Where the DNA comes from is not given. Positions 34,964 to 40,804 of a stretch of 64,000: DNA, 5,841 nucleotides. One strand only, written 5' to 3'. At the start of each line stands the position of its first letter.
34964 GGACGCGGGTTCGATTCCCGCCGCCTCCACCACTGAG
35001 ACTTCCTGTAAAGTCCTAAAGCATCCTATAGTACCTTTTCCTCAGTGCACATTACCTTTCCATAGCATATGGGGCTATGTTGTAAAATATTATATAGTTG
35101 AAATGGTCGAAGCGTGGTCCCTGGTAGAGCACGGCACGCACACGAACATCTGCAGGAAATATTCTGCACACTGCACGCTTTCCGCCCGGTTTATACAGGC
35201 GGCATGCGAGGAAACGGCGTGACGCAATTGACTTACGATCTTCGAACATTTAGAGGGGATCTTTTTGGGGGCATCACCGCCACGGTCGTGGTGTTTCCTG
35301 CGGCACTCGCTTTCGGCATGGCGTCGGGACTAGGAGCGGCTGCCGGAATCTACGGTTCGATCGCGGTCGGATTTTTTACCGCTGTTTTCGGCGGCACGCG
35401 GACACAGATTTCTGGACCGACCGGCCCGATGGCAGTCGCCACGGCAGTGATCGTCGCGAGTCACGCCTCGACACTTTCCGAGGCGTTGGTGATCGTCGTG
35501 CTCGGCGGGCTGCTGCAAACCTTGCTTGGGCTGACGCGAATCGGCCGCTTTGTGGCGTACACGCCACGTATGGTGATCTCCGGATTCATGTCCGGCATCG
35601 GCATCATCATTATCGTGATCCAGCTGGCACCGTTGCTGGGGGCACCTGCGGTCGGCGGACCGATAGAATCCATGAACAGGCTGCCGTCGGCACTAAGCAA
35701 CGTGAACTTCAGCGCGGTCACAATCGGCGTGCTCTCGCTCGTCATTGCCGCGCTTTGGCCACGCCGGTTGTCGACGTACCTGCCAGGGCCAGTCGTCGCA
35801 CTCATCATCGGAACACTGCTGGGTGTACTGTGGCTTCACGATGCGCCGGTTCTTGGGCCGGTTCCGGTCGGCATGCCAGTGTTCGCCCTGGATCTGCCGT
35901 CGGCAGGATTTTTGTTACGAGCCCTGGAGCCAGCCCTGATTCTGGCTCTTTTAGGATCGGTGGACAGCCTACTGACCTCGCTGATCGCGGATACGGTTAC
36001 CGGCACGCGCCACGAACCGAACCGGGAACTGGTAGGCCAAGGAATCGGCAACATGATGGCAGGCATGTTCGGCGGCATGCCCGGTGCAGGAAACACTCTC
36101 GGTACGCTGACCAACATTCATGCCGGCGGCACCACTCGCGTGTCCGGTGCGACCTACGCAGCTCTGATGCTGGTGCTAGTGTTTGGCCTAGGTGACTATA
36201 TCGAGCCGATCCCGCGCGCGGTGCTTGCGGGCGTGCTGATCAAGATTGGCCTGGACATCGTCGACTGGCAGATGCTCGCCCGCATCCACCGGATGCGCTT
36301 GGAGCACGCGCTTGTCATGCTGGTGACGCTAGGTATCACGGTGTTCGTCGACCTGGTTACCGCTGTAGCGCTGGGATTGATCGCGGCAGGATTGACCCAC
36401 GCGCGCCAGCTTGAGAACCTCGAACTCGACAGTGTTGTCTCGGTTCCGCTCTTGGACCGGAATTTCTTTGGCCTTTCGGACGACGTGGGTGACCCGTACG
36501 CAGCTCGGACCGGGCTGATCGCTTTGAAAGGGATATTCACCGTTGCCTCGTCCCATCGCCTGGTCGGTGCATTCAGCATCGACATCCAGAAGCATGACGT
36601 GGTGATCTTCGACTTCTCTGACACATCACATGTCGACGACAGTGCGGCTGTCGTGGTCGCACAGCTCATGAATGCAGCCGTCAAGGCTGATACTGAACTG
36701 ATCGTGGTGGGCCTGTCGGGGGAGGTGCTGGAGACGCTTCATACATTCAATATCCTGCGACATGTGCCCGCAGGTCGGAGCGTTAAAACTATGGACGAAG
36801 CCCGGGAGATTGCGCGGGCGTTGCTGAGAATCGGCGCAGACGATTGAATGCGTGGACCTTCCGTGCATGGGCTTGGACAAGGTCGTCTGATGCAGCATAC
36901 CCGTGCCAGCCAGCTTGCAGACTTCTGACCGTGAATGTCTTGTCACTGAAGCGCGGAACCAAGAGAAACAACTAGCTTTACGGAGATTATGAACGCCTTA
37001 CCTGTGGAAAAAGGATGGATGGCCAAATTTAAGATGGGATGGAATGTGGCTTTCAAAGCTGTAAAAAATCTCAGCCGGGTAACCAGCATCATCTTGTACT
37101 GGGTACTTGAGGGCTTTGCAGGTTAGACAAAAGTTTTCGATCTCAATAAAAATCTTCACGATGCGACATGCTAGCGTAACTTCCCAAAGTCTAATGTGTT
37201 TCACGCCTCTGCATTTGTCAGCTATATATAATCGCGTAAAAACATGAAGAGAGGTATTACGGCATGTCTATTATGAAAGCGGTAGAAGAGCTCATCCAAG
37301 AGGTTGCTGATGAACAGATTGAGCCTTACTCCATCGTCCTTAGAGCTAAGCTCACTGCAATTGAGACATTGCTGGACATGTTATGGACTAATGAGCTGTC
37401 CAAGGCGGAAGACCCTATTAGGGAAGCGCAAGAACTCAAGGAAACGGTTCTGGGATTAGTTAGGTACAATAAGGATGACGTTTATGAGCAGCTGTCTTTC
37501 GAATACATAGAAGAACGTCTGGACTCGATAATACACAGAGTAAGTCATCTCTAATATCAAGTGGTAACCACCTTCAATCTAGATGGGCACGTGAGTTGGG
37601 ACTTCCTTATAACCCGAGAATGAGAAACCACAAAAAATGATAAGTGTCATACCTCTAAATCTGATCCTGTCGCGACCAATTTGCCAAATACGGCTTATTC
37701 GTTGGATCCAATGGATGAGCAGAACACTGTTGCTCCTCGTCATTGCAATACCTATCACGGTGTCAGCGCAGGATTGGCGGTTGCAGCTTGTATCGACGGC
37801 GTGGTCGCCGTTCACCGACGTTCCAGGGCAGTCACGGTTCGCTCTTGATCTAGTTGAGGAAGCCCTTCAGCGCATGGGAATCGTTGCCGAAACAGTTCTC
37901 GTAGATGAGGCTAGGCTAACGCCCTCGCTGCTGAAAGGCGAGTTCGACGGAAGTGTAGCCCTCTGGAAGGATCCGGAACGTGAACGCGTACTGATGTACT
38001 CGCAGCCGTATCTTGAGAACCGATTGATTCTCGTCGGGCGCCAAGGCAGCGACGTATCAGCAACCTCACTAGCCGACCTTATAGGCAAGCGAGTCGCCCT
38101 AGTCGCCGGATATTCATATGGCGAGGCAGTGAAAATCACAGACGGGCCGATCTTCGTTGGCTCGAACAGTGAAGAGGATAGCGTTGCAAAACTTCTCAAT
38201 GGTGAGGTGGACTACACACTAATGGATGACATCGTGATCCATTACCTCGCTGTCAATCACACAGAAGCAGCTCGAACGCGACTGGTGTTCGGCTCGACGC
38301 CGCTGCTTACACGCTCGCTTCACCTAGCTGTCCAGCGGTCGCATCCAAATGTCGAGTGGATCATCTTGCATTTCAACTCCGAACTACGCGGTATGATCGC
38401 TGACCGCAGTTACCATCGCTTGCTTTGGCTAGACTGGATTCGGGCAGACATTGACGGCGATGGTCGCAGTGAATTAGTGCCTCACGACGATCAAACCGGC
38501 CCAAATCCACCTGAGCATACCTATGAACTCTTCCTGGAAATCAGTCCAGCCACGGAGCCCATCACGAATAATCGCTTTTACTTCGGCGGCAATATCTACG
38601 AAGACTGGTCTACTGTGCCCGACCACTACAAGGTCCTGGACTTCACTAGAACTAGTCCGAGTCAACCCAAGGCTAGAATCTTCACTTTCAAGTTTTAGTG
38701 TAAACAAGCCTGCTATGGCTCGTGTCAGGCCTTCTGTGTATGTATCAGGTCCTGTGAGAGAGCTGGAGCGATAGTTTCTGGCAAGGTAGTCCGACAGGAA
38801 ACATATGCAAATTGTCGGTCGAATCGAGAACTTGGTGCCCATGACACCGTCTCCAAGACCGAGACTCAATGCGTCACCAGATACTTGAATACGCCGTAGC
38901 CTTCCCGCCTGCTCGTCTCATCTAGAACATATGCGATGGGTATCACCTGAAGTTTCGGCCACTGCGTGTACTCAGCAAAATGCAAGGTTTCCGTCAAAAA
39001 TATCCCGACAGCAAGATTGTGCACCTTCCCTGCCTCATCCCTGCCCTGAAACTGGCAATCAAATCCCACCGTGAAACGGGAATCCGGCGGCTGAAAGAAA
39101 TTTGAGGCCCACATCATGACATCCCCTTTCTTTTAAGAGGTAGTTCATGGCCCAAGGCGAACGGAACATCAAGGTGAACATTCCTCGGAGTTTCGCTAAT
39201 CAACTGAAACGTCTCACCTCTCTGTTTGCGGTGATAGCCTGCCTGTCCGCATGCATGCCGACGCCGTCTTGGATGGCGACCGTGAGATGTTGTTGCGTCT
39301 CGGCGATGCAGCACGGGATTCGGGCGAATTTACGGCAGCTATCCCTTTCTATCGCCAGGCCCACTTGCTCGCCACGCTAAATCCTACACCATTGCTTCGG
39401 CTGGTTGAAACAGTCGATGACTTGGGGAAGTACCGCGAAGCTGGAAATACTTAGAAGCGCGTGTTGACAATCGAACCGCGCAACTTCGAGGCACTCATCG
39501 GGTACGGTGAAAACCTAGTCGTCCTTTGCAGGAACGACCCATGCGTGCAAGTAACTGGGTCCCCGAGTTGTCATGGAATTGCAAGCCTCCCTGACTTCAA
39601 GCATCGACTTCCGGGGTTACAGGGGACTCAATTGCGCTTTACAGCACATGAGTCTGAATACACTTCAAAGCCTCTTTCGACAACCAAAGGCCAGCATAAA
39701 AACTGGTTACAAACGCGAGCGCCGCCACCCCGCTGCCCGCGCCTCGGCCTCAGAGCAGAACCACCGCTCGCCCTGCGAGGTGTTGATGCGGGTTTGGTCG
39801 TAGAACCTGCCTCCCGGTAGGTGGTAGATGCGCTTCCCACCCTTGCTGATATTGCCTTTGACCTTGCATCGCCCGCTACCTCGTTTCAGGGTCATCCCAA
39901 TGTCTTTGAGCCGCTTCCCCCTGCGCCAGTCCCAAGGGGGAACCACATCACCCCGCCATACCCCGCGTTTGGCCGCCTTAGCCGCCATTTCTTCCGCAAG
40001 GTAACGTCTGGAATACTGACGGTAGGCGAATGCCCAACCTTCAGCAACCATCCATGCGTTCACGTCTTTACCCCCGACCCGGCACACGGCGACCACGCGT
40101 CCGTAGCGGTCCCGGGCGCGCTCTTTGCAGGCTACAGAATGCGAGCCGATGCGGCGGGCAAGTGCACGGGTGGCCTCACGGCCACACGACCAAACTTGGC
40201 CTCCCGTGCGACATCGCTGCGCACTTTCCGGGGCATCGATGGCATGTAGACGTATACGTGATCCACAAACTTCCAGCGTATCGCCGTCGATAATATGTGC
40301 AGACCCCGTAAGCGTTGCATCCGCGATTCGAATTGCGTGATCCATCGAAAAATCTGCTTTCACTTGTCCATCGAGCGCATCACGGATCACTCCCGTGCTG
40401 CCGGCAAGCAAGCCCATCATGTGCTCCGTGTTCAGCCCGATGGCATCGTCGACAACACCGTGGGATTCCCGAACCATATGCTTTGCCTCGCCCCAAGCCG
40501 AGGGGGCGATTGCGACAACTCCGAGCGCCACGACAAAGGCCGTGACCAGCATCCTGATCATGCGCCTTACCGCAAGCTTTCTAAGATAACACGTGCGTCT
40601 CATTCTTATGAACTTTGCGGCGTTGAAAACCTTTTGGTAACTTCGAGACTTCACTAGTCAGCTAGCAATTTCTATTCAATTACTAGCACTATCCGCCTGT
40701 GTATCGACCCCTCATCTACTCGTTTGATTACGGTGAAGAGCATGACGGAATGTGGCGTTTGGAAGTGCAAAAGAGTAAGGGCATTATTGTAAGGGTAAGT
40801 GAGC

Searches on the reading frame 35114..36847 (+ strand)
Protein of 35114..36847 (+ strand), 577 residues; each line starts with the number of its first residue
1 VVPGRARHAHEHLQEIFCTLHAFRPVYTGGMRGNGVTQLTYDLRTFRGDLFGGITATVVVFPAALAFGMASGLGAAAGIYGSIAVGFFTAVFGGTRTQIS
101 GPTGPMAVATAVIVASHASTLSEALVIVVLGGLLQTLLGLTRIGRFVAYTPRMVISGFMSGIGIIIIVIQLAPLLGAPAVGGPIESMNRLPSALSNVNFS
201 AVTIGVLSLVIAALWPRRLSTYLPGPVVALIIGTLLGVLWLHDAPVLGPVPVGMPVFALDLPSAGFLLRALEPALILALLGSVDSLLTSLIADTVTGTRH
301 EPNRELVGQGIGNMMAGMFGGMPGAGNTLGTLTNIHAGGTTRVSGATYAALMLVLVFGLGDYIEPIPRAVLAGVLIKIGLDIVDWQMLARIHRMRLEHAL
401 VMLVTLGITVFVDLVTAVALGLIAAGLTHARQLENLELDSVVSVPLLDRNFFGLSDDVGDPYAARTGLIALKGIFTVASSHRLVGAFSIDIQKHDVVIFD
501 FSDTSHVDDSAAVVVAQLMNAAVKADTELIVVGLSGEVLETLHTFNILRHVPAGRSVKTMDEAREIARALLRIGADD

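Call 29: search_protein_families(library=pfam, proteins=[window:35114-36847:+], max_evalue=0.0001)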
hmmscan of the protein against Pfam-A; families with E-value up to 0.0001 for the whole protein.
window:35114-36847:+ (577 aa): 2 families
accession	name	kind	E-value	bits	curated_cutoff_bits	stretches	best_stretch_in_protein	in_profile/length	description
PF00916.26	Sulfate_transp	-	1.6e-72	244.8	23.2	1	46-405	1-380/380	Sulfate permease family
PF01740.26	STAS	-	7.8e-09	35.7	22.6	1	468-558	12-104/106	STAS domain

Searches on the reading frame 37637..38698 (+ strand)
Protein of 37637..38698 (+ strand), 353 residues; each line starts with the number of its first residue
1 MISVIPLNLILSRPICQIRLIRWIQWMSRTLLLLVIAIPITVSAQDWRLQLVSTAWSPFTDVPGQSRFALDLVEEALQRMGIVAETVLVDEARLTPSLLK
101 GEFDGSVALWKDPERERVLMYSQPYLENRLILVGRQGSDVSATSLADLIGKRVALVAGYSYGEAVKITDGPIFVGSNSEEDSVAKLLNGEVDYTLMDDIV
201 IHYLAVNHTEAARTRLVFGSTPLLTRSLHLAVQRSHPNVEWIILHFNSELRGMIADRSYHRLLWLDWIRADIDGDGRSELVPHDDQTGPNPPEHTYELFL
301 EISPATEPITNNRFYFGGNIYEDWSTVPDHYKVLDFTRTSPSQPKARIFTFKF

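Call 29: search_protein_families(library=pfam, proteins=[window:37637-38698:+], max_evalue=0.0001)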
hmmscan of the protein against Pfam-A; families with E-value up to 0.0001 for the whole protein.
window:37637-38698:+ (353 aa): 1 family
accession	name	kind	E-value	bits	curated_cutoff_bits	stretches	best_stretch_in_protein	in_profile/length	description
PF00497.25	SBP_bac_3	-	2.3e-08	34.3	26.4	1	68-262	24-125/132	Bacterial extracellular solute-binding proteins, family 3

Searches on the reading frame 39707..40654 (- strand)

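Call 29: search_protein_families(library=pfam, proteins=[window:39707-40654:-], max_evalue=0.0001)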
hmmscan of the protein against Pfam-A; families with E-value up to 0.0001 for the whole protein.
window:39707-40654:- (315 aa): 1 family
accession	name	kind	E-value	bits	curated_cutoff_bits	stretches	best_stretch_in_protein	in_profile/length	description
PF00565.23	SNase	-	1.5e-16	61.2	21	1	133-234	1-106/107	Staphylococcal nuclease homologue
